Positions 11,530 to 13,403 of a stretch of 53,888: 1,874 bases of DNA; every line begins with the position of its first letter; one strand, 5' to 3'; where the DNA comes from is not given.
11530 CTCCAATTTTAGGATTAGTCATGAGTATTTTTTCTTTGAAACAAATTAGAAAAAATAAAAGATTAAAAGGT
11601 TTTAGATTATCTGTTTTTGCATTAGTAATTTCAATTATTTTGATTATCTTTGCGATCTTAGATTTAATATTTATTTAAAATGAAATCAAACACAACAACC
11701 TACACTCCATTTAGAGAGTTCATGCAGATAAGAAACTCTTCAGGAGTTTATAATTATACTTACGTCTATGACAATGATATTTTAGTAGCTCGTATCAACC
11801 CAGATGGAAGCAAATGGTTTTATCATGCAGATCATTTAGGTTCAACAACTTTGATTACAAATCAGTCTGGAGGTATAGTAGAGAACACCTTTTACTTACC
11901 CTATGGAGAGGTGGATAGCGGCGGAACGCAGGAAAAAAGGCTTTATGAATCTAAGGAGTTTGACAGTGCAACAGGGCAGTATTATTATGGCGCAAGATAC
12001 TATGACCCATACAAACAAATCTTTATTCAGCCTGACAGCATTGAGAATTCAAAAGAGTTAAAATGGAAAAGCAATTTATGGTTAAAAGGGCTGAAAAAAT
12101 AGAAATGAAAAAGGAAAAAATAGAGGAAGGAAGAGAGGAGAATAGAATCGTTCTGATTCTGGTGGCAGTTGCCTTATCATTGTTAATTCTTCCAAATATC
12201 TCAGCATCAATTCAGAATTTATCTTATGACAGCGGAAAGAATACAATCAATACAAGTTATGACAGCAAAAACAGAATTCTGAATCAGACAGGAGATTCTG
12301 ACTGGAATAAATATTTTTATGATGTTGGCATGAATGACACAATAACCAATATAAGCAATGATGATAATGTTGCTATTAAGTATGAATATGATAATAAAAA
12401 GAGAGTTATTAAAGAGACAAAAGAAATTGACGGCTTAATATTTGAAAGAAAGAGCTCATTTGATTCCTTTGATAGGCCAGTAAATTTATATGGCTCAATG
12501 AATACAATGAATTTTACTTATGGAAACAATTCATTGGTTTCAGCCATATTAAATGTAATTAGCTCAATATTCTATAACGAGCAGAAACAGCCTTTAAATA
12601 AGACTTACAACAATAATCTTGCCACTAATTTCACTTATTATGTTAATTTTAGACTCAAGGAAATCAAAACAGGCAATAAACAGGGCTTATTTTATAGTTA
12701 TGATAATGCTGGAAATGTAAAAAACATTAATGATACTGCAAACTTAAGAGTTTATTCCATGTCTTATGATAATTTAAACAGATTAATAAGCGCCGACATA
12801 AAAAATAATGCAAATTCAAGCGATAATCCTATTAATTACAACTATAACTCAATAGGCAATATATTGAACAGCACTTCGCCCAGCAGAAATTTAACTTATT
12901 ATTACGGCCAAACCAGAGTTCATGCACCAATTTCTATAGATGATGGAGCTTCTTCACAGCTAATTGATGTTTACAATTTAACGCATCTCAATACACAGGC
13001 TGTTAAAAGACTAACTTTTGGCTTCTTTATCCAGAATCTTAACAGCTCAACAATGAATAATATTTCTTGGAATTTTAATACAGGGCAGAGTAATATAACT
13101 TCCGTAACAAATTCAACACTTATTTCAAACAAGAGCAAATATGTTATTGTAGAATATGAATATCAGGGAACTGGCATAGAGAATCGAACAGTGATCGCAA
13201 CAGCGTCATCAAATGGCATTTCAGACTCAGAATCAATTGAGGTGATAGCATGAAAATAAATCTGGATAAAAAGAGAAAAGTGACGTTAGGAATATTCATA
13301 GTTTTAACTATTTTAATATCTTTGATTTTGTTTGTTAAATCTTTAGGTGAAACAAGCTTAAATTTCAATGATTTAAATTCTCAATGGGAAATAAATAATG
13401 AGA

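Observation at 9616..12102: Toxin-tip cassette bracketed by a near-identical duplication of the Rhs core: a recombination scar with an unusual tip-less orphan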

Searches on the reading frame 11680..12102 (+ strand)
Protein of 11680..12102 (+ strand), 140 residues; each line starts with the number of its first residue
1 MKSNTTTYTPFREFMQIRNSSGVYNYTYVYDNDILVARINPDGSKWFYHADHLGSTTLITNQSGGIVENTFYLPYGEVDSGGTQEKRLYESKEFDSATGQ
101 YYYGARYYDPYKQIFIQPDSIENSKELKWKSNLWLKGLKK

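Call 6: search_protein_families(library=pfam, proteins=[window:11680-12102:+], max_evalue=0.01)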
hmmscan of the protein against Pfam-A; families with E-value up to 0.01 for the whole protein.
window:11680-12102:+ (140 aa): 0 families

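Call 7: search_protein_families(library=ncbifam, proteins=[window:11680-12102:+], max_evalue=0.01)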
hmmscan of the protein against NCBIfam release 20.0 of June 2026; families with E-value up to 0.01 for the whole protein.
window:11680-12102:+ (140 aa): 2 families
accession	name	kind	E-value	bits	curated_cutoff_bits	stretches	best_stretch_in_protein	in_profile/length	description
TIGR03696.1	Rhs_assc_core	domain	6.1e-11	42.7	32.5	1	72-126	1-56/76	RHS repeat-associated core domain-containing protein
NF041261.1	RHS_core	equivalog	0.00098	17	2000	1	39-122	1151-1238/1261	RHS element core protein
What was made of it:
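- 11680..12102 (+): Orphan ORF (140 aa): MKS, then 118 aa of core fragment, then a 19-aa unrelated tail. Its ATG lies 1 nt after the stop of the membrane-protein gene. TIGR03696 matches only model positions 1-56/76 (call 7).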

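Call 10: find_encoding_contigs(protein=window:11680-12102:+, flank=10000, max_places=10)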
Protein window:11680-12102:+ (140 aa): 3 contigs read that carry it; 1 place shown.
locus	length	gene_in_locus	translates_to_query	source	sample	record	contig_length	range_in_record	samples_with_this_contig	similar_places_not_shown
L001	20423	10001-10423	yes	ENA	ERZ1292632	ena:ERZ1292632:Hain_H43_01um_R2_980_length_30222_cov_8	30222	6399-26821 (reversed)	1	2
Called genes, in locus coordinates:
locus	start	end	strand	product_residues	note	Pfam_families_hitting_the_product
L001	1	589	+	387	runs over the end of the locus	-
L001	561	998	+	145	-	-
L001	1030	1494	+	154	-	-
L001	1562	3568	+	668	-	-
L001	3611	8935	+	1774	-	PF00404:Dockerin_1 (faint), PF01839:FG-GAP (faint), PF13517:FG-GAP_3 (faint), PF12256:TcdB_toxin_midN, PF25023:TEN_YD-shell, PF05593:RHS_repeat (weak), PF15534:Ntox35 (weak)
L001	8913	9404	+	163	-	-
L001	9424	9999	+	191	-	PF13828:DUF4190 (weak)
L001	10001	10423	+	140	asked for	-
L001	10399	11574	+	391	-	-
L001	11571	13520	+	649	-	-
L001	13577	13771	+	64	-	-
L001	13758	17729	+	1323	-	-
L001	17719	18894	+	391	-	PF20030:bpMoxR, PF07726:AAA_3, PF07728:AAA_5, PF17863:AAA_lid_2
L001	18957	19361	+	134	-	-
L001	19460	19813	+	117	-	-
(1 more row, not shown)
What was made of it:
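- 11680..12102 (+): The exact protein is found on 3 contigs with one arrangement (call 10).
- Checked: Three long contigs show the same order (call 10).
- Three long contigs agree (call 10).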

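Call 11: find_homologous_proteins(query=window:11680-12102:+, max_evalue=0.00001)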
Query window:11680-12102:+ (140 aa): 215 proteins with E <= 0.00001 among 235 candidates; the best 120 are listed.
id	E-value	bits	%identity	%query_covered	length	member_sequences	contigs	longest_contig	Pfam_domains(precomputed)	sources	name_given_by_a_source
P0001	1.9e-90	318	100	100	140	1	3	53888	-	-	-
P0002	5.1e-44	168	70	75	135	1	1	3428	PF25023.2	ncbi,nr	ncbi:MAG TPA: RHS repeat-associated core domain-containing protein, partial [Candidatus Nanoarchaeia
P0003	5.6e-41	158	67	76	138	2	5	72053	PF25023.2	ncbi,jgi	-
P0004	5.6e-37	145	64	76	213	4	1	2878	PF25023.2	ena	-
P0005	6.0e-37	145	80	58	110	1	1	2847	PF25023.2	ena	-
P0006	6.6e-36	141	59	81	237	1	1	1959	PF05593.20,PF25023.2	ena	-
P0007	3.3e-35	139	61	76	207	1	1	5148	PF25023.2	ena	-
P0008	1.7e-32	130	62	62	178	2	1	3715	PF25023.2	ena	-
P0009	1.0e-31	128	53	84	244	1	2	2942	PF25023.2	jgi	-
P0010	1.5e-31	127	53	85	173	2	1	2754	PF25023.2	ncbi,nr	ncbi:RHS repeat-associated core domain-containing protein, partial [Candidatus Pacearchaeota archaeo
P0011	7.8e-31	125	65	63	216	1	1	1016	PF05593.20,PF25023.2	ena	-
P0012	2.1e-30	123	66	61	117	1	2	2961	-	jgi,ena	-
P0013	2.0e-28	117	61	63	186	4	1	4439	PF05593.20,PF25023.2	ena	-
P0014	5.4e-28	116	53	86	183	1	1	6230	PF25023.2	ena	-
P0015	1.5e-27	114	75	42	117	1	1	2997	-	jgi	jgi:hypothetical protein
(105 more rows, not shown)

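Call 15: find_encoding_contigs(protein=P0003, flank=10000, max_places=6)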
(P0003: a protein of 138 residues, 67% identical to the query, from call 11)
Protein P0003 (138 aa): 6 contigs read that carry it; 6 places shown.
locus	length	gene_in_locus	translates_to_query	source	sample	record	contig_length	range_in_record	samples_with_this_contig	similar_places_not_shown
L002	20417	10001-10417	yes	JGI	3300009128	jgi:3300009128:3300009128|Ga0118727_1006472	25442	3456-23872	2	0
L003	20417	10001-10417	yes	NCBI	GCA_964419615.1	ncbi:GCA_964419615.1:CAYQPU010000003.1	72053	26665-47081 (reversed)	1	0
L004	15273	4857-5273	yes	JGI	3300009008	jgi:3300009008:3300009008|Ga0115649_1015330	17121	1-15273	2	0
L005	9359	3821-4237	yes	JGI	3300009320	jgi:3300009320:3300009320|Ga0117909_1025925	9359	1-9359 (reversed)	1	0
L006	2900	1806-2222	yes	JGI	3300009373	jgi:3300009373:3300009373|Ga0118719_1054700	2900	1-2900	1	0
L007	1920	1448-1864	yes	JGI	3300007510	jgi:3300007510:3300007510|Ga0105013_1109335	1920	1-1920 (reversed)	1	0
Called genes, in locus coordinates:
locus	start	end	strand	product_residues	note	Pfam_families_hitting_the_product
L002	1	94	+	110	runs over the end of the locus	PF01849:NAC, PF19026:UBA_HYPK (weak)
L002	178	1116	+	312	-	PF04055:Radical_SAM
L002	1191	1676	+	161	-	-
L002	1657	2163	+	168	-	-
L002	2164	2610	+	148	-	-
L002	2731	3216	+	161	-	PF00416:Ribosomal_S13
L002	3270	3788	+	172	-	PF01479:S4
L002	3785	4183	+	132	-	PF00411:Ribosomal_S11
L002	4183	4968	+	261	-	PF01193:RNA_pol_L, PF01000:RNA_pol_A_bac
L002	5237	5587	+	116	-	PF00828:Ribosomal_L27A (weak), PF17135:Ribosomal_L18 (weak)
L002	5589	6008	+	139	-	PF00572:Ribosomal_L13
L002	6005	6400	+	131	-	PF00380:Ribosomal_S9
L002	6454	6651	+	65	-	PF01194:RNA_pol_N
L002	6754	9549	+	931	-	PF00133:tRNA-synt_1, PF09334:tRNA-synt_1g, PF01406:tRNA-synt_1e, PF08264:Anticodon_1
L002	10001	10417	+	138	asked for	PF25023:TEN_YD-shell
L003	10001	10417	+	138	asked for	PF25023:TEN_YD-shell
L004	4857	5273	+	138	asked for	PF25023:TEN_YD-shell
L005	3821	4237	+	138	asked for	PF25023:TEN_YD-shell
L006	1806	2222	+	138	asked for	PF25023:TEN_YD-shell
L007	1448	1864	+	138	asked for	PF25023:TEN_YD-shell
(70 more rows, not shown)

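Call 16: find_encoding_contigs(protein=P0014, flank=10000, max_places=4)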
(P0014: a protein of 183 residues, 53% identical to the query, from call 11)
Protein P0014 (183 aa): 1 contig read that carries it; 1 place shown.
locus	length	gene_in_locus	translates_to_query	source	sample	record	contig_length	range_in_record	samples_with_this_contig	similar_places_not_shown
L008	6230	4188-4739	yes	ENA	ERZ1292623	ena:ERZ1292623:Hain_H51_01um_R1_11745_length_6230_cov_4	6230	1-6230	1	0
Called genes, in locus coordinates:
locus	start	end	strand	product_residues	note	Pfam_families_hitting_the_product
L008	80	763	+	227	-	PF05721:PhyH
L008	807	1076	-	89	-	-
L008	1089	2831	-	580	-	PF02310:B12-binding, PF04055:Radical_SAM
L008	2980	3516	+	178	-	-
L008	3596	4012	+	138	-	-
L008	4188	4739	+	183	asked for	PF25023:TEN_YD-shell (weak)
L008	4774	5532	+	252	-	-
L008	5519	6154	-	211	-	PF09335:VTT_dom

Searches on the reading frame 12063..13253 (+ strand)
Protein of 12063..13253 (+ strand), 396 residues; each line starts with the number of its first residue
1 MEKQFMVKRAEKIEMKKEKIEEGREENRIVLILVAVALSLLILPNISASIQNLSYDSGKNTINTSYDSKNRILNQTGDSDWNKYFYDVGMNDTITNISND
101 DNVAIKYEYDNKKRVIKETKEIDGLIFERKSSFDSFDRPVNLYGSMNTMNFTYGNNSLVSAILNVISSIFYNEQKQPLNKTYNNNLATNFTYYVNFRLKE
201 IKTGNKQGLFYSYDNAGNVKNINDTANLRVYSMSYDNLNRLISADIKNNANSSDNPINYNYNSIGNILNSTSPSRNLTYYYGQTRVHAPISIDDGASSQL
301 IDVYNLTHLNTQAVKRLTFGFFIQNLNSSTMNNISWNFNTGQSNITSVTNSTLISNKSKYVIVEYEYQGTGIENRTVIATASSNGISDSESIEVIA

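Call 6: search_protein_families(library=pfam, proteins=[window:12063-13253:+], max_evalue=0.01)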
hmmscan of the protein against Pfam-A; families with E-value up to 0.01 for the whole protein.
window:12063-13253:+ (396 aa): 1 family
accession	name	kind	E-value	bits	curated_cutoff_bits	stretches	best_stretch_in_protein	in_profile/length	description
PF05593.20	RHS_repeat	-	0.00044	21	22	0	213-243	1-30/38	RHS Repeat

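Call 7: search_protein_families(library=ncbifam, proteins=[window:12063-13253:+], max_evalue=0.01)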
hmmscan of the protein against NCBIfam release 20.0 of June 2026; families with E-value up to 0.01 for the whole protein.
window:12063-13253:+ (396 aa): 2 families
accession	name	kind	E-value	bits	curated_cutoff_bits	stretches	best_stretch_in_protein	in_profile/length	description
NF041261.1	RHS_core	equivalog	1.6e-05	22.9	2000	0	62-122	703-765/1261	RHS element core protein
NF045974.1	conju_CD1108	subfamily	0.00093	19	100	0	23-76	48-101/190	CD1108 family mobile element protein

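Call 48: search_protein_families(library=pfam, proteins=[window:12105-13253:+], max_evalue=1)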
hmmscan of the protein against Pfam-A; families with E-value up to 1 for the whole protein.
window:12105-13253:+ (382 aa): 1 family
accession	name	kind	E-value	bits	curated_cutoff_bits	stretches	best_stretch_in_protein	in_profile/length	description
PF05593.20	RHS_repeat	-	0.00031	21.5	22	1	199-229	1-30/38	RHS Repeat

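Call 51: find_encoding_contigs(protein=window:12078-13253:+, flank=6000, max_places=10)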
Protein window:12078-13253:+ (391 aa): 4 contigs read that carry it; 2 places shown.
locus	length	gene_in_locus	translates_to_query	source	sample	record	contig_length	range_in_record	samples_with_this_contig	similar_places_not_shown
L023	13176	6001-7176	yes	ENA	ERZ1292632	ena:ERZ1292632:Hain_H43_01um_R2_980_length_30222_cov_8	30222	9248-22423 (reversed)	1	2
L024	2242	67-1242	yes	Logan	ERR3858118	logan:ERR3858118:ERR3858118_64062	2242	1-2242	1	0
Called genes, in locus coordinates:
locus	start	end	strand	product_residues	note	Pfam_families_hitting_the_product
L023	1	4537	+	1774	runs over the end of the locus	PF00404:Dockerin_1 (faint), PF01839:FG-GAP (faint), PF13517:FG-GAP_3 (faint), PF12256:TcdB_toxin_midN, PF25023:TEN_YD-shell, PF05593:RHS_repeat (weak), PF15534:Ntox35 (weak)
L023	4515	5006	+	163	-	-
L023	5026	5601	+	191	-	PF13828:DUF4190 (weak)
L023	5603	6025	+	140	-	-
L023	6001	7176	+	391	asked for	-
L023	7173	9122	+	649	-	-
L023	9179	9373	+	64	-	-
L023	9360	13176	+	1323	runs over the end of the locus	-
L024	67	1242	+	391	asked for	-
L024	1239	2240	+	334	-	?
